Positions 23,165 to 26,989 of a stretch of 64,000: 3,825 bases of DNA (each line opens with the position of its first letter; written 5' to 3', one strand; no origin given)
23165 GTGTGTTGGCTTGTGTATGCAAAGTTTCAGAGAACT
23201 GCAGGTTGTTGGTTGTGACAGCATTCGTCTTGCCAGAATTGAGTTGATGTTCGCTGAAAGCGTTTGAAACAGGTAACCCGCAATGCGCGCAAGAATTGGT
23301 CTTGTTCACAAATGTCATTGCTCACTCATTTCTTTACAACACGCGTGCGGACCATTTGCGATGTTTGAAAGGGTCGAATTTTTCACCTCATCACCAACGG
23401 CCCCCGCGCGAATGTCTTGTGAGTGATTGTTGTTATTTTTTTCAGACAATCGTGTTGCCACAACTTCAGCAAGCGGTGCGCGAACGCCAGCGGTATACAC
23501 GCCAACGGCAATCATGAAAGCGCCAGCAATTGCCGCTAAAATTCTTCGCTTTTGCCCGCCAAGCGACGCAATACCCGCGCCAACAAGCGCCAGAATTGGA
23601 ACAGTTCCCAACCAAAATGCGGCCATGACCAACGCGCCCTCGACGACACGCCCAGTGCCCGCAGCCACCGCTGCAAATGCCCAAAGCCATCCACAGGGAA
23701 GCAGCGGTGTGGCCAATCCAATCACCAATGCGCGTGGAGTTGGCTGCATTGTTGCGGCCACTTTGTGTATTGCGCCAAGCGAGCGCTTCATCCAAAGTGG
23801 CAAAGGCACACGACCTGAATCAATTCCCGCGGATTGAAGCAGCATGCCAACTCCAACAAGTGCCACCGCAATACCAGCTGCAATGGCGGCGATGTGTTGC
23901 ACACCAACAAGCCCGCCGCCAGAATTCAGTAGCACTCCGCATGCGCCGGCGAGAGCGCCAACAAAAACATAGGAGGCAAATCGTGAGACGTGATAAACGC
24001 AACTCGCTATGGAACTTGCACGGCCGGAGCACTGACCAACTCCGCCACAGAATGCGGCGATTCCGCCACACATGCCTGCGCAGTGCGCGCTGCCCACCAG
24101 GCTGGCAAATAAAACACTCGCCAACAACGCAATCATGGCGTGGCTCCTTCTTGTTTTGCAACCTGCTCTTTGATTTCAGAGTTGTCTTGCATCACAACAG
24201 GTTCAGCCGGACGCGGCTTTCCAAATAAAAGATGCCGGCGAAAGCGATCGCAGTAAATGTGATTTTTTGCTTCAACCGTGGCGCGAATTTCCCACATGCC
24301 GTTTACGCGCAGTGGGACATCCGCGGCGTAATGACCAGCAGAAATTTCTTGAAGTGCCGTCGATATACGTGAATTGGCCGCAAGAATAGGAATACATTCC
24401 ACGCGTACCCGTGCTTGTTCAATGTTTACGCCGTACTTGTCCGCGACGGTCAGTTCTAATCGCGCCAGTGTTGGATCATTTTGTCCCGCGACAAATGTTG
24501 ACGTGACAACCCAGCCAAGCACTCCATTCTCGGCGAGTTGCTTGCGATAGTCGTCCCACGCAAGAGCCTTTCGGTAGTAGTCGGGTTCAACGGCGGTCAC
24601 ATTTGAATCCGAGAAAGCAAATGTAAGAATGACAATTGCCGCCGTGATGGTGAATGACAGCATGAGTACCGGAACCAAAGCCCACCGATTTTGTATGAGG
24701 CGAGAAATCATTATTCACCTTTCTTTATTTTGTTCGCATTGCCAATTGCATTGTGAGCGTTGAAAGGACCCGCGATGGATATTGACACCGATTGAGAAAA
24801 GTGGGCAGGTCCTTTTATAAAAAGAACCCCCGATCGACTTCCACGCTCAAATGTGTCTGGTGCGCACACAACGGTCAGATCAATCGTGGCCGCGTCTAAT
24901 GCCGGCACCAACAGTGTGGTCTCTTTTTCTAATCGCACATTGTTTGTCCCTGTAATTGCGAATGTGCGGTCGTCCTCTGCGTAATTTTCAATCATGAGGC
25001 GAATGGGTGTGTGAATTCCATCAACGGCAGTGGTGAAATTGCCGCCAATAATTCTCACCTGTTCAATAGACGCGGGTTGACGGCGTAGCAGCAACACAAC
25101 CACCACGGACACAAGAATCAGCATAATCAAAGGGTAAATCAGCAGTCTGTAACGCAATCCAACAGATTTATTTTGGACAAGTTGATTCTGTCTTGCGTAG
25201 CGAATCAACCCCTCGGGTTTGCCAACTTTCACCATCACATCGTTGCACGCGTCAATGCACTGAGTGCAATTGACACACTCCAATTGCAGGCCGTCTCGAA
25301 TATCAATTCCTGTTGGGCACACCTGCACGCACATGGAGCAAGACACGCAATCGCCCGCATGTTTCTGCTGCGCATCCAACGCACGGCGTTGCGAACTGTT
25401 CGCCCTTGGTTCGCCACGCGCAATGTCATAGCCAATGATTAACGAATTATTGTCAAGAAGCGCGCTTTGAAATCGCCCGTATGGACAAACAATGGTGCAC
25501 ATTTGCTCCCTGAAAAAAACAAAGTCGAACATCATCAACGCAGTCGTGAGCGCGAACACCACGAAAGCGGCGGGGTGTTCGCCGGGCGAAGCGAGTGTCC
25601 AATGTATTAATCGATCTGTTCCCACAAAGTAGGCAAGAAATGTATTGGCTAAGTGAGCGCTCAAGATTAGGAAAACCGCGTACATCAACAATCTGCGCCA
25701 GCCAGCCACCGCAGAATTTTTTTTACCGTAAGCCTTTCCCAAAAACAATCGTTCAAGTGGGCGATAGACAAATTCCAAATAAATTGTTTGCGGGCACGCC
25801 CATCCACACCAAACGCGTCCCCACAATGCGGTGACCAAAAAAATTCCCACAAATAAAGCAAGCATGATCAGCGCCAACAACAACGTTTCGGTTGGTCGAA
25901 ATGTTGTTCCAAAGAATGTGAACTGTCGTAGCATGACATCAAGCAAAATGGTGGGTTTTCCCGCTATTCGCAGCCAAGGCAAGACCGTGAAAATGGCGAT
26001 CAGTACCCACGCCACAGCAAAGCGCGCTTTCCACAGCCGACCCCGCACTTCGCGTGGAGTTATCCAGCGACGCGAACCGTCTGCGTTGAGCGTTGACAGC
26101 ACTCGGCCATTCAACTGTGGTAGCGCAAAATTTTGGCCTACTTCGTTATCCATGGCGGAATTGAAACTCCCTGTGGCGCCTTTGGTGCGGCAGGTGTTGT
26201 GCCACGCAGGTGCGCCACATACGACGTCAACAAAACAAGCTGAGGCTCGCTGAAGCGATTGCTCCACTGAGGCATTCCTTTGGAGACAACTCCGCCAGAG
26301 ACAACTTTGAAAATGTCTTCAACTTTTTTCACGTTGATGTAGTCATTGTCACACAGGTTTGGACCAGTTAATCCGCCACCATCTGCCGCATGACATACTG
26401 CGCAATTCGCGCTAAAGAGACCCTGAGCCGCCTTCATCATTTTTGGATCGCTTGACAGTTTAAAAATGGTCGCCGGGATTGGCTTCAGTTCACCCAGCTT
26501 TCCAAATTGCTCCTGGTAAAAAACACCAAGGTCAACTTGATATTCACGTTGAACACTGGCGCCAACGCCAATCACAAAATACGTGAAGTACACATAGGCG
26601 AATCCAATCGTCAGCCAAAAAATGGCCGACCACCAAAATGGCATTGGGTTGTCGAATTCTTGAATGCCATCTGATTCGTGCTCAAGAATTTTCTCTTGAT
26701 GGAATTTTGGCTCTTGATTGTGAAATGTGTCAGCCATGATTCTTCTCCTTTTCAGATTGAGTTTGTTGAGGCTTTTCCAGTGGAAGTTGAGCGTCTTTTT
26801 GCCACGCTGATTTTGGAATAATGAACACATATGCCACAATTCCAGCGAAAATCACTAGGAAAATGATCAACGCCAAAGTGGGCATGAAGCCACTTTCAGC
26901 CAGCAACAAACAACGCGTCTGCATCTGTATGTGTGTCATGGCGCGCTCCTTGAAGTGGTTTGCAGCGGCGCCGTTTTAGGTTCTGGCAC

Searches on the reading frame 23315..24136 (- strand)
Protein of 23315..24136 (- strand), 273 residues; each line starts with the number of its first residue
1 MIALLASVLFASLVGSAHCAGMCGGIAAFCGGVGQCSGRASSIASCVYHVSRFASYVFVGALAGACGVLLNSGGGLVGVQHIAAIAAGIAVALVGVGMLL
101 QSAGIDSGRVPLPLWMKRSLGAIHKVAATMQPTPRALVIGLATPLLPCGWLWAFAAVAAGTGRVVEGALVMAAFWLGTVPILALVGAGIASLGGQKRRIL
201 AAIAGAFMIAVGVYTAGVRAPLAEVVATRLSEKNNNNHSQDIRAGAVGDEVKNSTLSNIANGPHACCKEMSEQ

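Call 72: search_protein_families(library=pfam, proteins=[window:23315-24136:-], max_evalue=0.0001)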
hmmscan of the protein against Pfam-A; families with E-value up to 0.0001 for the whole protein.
window:23315-24136:- (273 aa): 1 family
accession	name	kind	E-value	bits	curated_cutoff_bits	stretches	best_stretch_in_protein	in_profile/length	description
PF13386.12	DsbD_2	-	7.3e-38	130.9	24.9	1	8-214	2-199/199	Cytochrome C biogenesis protein transmembrane region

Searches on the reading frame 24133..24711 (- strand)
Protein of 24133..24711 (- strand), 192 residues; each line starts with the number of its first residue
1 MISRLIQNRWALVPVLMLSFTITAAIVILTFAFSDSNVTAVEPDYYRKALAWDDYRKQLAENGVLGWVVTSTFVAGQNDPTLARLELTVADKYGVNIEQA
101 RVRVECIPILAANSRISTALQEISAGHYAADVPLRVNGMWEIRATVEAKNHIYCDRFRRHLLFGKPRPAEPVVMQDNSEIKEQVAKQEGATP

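Call 72: search_protein_families(library=pfam, proteins=[window:24133-24711:-], max_evalue=0.0001)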
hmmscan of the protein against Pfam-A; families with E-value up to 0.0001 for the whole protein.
window:24133-24711:- (192 aa): 1 family
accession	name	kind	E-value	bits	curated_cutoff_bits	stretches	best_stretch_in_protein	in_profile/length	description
PF05751.16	FixH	-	5.8e-12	46.3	23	1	10-151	6-141/150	FixH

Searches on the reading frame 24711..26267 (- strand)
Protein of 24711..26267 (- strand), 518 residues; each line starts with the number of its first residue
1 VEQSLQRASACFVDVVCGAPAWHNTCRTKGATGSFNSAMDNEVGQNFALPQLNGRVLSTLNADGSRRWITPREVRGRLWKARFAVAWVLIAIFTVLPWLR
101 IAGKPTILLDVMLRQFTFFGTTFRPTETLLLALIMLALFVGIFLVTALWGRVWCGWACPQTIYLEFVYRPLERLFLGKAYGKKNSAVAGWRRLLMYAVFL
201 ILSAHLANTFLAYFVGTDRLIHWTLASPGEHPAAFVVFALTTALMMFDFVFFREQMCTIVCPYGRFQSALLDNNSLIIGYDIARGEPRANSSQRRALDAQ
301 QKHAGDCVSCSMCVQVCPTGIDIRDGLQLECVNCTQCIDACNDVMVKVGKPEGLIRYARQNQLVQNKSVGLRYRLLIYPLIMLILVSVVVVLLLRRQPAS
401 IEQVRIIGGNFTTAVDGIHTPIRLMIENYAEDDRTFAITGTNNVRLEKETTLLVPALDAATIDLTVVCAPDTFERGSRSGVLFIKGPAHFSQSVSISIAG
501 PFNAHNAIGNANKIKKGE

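Call 72: search_protein_families(library=pfam, proteins=[window:24711-26267:-], max_evalue=0.0001)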
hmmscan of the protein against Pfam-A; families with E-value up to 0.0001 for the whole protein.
window:24711-26267:- (518 aa): 9 families
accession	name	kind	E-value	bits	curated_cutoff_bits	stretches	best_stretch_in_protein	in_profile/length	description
PF13746.11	Fer4_18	-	1.2e-43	148.4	27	1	252-359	1-113/114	4Fe-4S dicluster domain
PF12801.12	Fer4_5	-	7.9e-14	51.8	22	1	132-174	2-44/48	4Fe-4S binding domain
PF12838.12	Fer4_7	-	2.9e-08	34.5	27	1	256-321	7-52/52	4Fe-4S dicluster domain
PF13484.11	Fer4_16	-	1.3e-06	29.6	30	0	256-319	7-65/66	4Fe-4S double cluster binding domain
PF14697.11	Fer4_21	-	2.5e-06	27.9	35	0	303-319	37-53/59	4Fe-4S dicluster domain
PF13237.11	Fer4_10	-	2.7e-06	27.7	25.5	0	257-318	15-53/53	4Fe-4S dicluster domain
PF13183.11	Fer4_8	-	1.3e-05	26.1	27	0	256-321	10-68/68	4Fe-4S dicluster domain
PF13187.11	Fer4_9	-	3.6e-05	24.2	27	0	257-320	8-50/52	4Fe-4S dicluster domain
PF13534.11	Fer4_17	-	3.7e-05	24.6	22.2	0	255-322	6-61/61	4Fe-4S dicluster domain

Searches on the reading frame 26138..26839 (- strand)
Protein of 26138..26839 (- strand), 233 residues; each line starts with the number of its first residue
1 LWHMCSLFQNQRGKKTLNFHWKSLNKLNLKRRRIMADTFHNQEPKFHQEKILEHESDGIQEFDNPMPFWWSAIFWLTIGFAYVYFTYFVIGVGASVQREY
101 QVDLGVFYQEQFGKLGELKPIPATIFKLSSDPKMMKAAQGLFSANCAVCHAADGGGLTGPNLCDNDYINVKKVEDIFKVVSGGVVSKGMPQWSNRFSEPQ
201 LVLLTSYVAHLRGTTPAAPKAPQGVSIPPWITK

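Call 72: search_protein_families(library=pfam, proteins=[window:26138-26839:-], max_evalue=0.0001)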
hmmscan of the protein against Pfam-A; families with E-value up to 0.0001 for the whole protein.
window:26138-26839:- (233 aa): 2 families
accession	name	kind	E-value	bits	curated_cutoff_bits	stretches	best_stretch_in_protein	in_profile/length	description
PF14715.11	FixP_N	-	5.1e-14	52.1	24.9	1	49-88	2-41/48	N-terminal domain of cytochrome oxidase-cbb3, FixP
PF13442.11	Cytochrome_CBB3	-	9.8e-09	35.9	27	1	135-208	3-68/68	Cytochrome C oxidase, cbb3-type, subunit III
